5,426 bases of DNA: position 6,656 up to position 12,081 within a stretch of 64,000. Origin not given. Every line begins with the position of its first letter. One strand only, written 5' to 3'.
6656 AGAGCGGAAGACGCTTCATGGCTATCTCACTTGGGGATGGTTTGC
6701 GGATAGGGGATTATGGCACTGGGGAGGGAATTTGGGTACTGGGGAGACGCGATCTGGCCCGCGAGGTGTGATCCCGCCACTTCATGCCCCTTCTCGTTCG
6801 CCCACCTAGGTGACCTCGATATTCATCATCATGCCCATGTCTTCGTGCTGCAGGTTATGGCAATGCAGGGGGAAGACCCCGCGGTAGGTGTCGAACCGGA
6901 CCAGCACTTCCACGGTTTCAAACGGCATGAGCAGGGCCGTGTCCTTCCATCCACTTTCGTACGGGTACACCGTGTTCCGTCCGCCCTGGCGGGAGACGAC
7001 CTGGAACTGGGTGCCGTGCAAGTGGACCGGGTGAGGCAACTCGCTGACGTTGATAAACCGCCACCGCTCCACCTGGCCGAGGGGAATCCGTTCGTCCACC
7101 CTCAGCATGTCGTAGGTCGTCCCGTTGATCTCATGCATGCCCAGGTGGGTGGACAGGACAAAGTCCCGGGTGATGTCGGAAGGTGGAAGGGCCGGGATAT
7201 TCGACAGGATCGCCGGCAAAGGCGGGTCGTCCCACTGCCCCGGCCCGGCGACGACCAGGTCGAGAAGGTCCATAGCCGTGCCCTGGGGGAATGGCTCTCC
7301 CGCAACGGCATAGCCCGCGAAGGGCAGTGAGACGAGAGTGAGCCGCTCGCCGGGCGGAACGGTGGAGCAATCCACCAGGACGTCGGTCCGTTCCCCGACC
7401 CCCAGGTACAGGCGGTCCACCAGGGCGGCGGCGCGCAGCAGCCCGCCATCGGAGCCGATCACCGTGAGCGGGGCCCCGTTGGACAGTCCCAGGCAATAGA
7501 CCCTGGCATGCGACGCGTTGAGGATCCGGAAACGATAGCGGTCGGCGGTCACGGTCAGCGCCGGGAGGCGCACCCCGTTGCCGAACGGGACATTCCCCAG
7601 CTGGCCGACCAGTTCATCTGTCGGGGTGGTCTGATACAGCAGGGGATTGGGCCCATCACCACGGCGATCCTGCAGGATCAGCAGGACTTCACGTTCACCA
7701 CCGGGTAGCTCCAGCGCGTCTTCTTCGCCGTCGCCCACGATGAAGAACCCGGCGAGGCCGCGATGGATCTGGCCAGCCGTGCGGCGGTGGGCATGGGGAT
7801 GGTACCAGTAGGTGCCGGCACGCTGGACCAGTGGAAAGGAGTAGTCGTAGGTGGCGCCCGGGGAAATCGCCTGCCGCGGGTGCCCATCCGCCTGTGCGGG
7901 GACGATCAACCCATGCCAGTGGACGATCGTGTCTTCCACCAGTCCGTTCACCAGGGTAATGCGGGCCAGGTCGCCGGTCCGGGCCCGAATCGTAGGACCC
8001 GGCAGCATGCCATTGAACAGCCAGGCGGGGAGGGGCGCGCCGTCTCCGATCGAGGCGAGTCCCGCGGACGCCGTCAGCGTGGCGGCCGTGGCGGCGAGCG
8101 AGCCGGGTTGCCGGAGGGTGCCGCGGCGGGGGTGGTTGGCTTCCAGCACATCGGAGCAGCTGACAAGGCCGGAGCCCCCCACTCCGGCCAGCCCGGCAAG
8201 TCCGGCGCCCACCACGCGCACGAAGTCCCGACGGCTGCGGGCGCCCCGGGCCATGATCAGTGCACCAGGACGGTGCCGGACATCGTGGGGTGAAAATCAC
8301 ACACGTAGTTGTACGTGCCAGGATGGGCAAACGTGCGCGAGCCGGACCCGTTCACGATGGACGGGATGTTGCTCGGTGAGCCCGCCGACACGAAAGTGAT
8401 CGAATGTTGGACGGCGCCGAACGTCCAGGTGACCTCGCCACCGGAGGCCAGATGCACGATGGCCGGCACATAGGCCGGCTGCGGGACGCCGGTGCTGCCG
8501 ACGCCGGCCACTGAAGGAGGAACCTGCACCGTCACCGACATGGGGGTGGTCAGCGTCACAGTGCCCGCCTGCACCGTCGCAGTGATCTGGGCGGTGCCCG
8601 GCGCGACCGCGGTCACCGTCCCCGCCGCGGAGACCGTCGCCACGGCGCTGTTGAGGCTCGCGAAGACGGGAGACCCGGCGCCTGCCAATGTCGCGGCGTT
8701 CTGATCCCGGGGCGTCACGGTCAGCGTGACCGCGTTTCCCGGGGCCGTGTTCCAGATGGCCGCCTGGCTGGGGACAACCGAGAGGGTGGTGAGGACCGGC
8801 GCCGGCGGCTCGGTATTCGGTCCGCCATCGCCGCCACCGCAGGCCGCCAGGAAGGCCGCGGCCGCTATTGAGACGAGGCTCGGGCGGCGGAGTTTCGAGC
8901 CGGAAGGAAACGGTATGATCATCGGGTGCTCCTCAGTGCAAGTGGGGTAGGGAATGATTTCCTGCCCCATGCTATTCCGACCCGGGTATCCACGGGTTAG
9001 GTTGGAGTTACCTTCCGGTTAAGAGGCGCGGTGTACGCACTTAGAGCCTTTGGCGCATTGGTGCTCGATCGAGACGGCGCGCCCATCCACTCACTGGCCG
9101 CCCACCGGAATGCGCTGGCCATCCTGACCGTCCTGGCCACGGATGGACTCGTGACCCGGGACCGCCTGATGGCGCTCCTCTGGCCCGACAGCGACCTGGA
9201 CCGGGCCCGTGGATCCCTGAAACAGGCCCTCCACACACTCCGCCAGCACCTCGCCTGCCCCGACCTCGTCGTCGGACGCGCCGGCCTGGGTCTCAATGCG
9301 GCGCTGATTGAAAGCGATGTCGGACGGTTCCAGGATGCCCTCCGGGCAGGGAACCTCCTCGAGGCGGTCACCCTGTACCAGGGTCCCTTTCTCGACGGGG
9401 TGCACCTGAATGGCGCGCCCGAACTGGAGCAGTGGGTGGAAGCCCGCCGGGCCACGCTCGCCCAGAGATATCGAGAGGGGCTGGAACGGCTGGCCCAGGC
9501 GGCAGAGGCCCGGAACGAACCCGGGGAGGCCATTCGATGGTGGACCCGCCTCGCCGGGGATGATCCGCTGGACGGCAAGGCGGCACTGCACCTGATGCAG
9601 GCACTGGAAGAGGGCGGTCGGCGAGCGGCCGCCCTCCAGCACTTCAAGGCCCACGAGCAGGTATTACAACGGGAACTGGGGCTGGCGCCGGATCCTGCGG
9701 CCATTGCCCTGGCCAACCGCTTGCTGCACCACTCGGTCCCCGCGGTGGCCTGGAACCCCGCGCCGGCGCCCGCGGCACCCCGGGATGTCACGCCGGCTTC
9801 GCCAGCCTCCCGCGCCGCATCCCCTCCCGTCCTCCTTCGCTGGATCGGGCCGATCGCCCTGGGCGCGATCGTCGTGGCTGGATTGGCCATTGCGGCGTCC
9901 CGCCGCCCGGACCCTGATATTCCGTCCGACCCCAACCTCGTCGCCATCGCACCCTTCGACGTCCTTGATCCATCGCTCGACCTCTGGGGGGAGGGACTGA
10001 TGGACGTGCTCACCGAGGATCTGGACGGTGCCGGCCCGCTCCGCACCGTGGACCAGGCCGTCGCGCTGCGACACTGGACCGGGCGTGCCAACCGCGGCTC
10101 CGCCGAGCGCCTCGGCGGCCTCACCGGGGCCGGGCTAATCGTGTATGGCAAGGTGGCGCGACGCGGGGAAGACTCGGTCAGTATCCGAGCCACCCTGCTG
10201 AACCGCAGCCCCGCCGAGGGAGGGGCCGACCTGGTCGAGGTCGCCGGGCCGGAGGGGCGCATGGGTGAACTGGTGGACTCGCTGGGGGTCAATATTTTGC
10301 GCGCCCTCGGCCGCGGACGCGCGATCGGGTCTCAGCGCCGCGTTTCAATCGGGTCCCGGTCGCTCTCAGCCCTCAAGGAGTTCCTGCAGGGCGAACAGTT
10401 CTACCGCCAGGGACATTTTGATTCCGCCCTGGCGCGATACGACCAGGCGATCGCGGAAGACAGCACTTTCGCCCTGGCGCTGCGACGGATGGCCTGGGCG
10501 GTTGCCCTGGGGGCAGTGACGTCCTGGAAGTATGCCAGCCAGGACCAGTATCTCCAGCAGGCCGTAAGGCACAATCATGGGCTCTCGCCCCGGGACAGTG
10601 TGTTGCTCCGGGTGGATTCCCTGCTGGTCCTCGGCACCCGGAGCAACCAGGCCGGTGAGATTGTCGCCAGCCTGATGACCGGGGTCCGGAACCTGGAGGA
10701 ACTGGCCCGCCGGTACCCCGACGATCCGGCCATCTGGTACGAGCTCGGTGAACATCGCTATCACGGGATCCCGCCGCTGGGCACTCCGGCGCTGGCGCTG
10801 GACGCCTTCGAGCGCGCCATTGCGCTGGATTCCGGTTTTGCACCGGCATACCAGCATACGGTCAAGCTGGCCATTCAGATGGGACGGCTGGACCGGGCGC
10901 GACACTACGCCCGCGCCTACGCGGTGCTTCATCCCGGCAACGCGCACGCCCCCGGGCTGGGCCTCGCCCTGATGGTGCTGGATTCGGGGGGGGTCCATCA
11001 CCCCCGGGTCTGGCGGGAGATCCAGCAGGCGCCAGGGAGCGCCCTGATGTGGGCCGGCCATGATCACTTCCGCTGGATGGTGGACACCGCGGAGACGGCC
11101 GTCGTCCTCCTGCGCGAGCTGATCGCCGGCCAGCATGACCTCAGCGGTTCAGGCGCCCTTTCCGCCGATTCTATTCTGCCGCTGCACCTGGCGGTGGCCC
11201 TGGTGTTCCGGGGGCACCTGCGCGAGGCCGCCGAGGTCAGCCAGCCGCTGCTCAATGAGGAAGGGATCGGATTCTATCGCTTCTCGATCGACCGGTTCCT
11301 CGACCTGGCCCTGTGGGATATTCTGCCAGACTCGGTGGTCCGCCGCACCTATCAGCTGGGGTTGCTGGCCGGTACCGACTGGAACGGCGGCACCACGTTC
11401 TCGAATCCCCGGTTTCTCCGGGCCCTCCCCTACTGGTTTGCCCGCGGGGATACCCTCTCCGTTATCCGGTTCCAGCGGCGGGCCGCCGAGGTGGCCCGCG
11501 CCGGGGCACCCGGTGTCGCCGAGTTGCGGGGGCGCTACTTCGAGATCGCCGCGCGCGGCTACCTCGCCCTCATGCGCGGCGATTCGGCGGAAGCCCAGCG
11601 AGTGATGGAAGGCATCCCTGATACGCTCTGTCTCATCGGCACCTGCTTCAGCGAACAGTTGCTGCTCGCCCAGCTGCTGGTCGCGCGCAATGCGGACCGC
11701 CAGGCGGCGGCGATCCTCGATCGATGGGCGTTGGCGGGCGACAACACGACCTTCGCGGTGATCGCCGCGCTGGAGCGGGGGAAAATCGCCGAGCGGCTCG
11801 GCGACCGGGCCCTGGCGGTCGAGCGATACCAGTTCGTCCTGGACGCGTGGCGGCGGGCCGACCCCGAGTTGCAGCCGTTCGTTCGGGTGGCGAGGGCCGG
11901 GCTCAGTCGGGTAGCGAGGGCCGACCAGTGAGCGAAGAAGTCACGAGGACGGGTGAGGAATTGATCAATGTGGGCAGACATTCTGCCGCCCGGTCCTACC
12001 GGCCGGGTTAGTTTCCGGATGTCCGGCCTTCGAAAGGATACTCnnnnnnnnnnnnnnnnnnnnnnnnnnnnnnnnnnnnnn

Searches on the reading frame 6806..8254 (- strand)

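Call 23: search_protein_families(library=pfam, proteins=[window:6806-8254:-], max_evalue=0.0001)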
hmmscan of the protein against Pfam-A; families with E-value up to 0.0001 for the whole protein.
window:6806-8254:- (482 aa): 3 families
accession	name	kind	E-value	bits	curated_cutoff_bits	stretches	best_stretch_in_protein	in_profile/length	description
PF07732.21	Cu-oxidase_3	-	1e-29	103.4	21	1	71-176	11-117/119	Multicopper oxidase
PF07731.20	Cu-oxidase_2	-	9.8e-27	93.8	20.4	1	373-481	23-133/137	Multicopper oxidase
PF00394.28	Cu-oxidase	-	1.2e-09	38.9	21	1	227-298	54-124/157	Multicopper oxidase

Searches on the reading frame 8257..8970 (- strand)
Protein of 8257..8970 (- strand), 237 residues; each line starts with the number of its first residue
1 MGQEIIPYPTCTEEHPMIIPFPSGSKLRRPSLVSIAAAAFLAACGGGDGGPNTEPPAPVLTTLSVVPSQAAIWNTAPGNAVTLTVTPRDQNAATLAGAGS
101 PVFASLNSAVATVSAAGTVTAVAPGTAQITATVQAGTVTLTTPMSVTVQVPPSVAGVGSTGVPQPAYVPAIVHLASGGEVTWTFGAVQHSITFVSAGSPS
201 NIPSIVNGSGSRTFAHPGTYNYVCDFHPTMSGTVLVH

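Call 23: search_protein_families(library=pfam, proteins=[window:8257-8970:-], max_evalue=0.0001)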
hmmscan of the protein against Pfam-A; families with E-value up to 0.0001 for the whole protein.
window:8257-8970:- (237 aa): 1 family
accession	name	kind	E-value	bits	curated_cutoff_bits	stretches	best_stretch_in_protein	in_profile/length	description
PF02368.24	Big_2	-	2.1e-10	40.8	22.8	1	76-138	15-73/79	Bacterial Ig-like domain (group 2)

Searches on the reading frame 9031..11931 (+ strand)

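Call 23: search_protein_families(library=pfam, proteins=[window:9031-11931:+], max_evalue=0.0001)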
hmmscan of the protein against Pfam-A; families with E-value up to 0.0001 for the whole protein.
window:9031-11931:+ (966 aa): 6 families
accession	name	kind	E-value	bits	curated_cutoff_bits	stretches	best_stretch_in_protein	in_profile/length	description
PF03704.23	BTAD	-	1.5e-15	58.2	22.1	1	101-232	23-146/146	Bacterial transcriptional activator domain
PF13432.12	TPR_16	-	4e-06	27.6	32.7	0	552-601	17-62/65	Tetratricopeptide repeat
PF13414.12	TPR_11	-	8.9e-06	25.7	26.8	0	454-485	1-32/42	TPR repeat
PF14559.12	TPR_19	-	9.9e-06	26.2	25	0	584-628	5-49/68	Tetratricopeptide repeat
PF13431.12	TPR_17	-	6.7e-05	23.3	24.4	0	592-624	1-33/34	Tetratricopeptide repeat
PF13428.12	TPR_14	-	7.4e-05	23.5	23.5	0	553-574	22-43/44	Tetratricopeptide repeat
